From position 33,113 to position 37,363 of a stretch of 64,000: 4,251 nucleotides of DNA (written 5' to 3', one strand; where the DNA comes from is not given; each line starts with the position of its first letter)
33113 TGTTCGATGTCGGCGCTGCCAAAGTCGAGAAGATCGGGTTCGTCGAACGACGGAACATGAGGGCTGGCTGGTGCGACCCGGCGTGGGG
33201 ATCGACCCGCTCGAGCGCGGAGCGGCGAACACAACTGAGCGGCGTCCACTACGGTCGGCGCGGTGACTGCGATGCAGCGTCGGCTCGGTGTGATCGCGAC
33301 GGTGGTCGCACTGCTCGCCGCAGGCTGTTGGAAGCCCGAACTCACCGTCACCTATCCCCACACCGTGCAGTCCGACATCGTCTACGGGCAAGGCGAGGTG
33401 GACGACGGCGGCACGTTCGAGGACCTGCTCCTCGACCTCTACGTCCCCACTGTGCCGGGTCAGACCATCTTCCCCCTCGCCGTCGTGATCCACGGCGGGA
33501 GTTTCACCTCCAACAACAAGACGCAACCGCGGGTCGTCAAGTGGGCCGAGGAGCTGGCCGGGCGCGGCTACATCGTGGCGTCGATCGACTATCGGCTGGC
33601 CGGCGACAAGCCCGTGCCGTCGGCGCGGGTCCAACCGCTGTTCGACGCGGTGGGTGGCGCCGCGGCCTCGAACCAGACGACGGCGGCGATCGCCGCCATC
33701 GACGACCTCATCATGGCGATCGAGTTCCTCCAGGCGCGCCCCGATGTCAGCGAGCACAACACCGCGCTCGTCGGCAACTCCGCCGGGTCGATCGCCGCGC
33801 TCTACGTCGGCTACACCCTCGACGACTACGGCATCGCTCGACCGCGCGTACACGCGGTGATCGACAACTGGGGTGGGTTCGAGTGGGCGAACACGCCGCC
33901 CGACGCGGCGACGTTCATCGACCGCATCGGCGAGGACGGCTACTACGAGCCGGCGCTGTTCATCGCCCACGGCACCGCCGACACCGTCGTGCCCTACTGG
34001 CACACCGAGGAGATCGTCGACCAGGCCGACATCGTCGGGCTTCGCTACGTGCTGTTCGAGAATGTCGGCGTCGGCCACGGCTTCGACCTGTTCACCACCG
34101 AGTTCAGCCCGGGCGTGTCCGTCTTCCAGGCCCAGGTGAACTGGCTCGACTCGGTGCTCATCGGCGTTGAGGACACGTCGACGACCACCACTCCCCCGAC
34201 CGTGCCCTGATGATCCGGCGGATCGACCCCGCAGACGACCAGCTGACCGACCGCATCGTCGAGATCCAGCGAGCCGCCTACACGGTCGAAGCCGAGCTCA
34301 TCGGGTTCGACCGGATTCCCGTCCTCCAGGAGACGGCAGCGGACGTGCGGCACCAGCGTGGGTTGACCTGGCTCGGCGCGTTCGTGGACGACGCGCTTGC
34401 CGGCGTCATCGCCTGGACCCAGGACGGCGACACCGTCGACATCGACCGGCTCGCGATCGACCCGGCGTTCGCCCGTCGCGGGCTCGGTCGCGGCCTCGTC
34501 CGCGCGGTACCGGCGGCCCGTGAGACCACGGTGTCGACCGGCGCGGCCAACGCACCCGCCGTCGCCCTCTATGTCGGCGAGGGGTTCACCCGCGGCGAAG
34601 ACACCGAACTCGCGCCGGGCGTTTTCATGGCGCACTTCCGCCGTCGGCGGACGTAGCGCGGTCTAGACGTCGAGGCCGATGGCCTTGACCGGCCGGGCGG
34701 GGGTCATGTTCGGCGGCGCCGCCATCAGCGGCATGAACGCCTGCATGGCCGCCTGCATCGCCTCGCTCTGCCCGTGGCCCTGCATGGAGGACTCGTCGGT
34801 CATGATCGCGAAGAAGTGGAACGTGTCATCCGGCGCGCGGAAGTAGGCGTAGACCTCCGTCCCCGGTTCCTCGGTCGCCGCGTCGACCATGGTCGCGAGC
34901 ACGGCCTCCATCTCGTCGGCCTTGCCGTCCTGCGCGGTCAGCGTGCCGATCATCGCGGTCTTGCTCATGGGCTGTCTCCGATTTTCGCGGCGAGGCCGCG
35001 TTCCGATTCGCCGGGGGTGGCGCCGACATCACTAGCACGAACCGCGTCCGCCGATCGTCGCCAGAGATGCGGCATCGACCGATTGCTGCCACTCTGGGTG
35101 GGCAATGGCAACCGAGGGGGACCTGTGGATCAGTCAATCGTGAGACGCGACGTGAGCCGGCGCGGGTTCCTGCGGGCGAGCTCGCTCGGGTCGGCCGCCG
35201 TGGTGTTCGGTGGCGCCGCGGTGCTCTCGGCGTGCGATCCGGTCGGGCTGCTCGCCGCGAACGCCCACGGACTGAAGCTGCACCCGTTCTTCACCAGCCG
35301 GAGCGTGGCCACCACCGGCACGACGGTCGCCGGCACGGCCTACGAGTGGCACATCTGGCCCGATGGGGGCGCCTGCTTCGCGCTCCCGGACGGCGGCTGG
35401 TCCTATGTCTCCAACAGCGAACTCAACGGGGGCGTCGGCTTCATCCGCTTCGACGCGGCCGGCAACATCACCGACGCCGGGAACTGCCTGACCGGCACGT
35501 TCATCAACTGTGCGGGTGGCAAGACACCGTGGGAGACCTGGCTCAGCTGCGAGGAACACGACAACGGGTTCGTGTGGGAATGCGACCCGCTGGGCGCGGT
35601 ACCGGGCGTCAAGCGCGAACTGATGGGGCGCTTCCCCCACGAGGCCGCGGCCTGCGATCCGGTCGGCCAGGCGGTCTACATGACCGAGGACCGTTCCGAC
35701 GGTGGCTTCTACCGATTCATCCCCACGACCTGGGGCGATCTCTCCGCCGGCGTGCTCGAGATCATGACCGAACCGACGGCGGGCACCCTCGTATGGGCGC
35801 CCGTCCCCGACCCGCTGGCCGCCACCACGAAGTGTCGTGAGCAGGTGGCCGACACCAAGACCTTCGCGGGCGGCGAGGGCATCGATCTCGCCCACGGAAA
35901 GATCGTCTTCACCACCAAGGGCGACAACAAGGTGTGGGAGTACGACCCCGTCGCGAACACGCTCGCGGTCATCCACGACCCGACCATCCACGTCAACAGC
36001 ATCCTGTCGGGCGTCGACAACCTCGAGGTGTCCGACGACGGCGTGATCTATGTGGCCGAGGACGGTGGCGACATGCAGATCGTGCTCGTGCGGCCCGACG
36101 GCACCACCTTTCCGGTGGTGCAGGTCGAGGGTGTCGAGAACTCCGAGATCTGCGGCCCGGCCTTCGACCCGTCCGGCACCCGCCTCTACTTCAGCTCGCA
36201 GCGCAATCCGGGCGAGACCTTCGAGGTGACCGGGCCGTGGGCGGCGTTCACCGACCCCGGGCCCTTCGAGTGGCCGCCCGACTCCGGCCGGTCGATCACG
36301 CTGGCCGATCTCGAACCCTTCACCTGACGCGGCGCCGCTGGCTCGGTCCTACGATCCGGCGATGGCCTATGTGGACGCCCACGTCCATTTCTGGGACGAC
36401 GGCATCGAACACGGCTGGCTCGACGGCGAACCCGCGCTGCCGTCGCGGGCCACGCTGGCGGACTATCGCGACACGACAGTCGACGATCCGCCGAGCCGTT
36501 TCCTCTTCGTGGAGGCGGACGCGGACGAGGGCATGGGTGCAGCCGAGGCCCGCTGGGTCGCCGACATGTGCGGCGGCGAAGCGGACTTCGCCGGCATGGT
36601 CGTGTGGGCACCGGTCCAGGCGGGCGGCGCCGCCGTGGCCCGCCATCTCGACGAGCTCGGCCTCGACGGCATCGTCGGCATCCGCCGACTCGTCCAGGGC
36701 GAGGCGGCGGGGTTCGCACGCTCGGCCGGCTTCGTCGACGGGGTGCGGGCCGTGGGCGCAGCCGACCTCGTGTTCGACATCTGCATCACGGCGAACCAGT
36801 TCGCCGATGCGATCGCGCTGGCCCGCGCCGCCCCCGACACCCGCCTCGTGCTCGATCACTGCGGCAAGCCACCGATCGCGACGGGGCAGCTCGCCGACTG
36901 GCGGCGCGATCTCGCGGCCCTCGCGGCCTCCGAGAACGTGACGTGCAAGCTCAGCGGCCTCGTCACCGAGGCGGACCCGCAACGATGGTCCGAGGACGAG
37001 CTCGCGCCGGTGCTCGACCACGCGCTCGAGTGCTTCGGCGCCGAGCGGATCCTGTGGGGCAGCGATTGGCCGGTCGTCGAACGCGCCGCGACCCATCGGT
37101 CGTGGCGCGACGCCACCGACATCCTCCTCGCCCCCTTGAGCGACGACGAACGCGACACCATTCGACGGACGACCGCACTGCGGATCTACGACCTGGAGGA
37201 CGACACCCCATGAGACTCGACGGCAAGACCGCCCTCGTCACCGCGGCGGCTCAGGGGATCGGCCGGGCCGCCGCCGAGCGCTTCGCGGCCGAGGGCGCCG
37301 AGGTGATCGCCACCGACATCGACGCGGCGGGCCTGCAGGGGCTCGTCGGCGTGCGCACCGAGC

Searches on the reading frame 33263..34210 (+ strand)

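Call 88: search_protein_families(library=pfam, proteins=[window:33263-34210:+], max_evalue=0.0001)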
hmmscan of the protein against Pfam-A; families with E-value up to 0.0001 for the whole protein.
window:33263-34210:+ (315 aa): 3 families
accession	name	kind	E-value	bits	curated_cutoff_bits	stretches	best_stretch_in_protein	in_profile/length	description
PF20434.5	BD-FAE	-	1.6e-19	70.8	26.8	1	57-121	1-66/215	BD-FAE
PF00326.27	Peptidase_S9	-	2.8e-07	30.7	22.6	0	229-274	144-189/213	Prolyl oligopeptidase family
PF07859.19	Abhydrolase_3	-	7.1e-07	29.6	25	1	74-199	2-105/210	alpha/beta hydrolase fold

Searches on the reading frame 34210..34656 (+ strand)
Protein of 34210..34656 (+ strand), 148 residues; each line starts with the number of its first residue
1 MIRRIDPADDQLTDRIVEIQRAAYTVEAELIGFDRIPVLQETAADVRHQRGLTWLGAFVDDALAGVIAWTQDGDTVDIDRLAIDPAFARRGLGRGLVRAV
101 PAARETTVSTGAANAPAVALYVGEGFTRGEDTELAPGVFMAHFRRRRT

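Call 88: search_protein_families(library=pfam, proteins=[window:34210-34656:+], max_evalue=0.0001)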
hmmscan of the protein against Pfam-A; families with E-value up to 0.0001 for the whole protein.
window:34210-34656:+ (148 aa): 5 families
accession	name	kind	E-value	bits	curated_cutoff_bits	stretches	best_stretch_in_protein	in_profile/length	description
PF00583.31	Acetyltransf_1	-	1.6e-09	38.5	20.7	1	16-121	4-111/116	Acetyltransferase (GNAT) family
PF13673.13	Acetyltransf_10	-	2.3e-08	34.5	23.6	1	45-137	25-118/128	Acetyltransferase (GNAT) domain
PF13508.13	Acetyltransf_7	-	1.5e-07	32.1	27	1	57-127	8-83/84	Acetyltransferase (GNAT) domain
PF14542.12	Acetyltransf_CG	-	8.1e-05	23.1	30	0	59-100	6-49/80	GCN5-related N-acetyl-transferase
PF08445.16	FR47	-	9e-05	22.8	22.1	0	56-129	3-80/86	FR47-like protein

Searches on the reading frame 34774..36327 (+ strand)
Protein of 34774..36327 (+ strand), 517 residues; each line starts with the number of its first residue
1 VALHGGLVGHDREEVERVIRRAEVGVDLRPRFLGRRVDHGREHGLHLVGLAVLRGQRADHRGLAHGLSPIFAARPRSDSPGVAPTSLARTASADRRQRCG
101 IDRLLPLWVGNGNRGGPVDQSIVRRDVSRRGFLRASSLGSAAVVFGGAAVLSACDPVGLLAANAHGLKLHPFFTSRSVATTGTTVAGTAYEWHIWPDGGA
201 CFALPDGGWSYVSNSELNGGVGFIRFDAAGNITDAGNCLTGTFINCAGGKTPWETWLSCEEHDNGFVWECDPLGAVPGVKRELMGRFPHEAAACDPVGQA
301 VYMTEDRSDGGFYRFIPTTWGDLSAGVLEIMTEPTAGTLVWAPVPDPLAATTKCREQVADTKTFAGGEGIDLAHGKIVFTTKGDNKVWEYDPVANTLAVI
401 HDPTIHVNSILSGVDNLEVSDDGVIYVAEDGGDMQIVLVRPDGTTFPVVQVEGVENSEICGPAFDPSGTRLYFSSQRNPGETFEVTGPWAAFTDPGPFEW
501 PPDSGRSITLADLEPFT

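Call 88: search_protein_families(library=pfam, proteins=[window:34774-36327:+], max_evalue=0.0001)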
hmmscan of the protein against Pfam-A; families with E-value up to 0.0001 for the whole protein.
window:34774-36327:+ (517 aa): 1 family
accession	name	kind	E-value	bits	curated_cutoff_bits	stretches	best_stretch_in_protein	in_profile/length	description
PF05787.19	PhoX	-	5.4e-27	95.6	24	2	262-349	211-314/515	Alkaline phosphatase PhoX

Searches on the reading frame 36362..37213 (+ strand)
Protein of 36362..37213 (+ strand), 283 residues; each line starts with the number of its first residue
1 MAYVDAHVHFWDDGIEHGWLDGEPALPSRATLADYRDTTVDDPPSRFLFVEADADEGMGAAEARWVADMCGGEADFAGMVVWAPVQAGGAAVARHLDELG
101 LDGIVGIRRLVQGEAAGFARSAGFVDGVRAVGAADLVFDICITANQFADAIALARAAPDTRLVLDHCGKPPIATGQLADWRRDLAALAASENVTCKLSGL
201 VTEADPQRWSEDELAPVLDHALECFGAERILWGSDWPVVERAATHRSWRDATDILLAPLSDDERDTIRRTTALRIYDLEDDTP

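Call 88: search_protein_families(library=pfam, proteins=[window:36362-37213:+], max_evalue=0.0001)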
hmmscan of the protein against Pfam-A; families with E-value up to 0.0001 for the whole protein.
window:36362-37213:+ (283 aa): 1 family
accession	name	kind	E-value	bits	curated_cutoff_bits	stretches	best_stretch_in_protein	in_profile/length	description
PF04909.20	Amidohydro_2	-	7.6e-49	167.4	26.4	1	4-278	1-289/289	Amidohydrolase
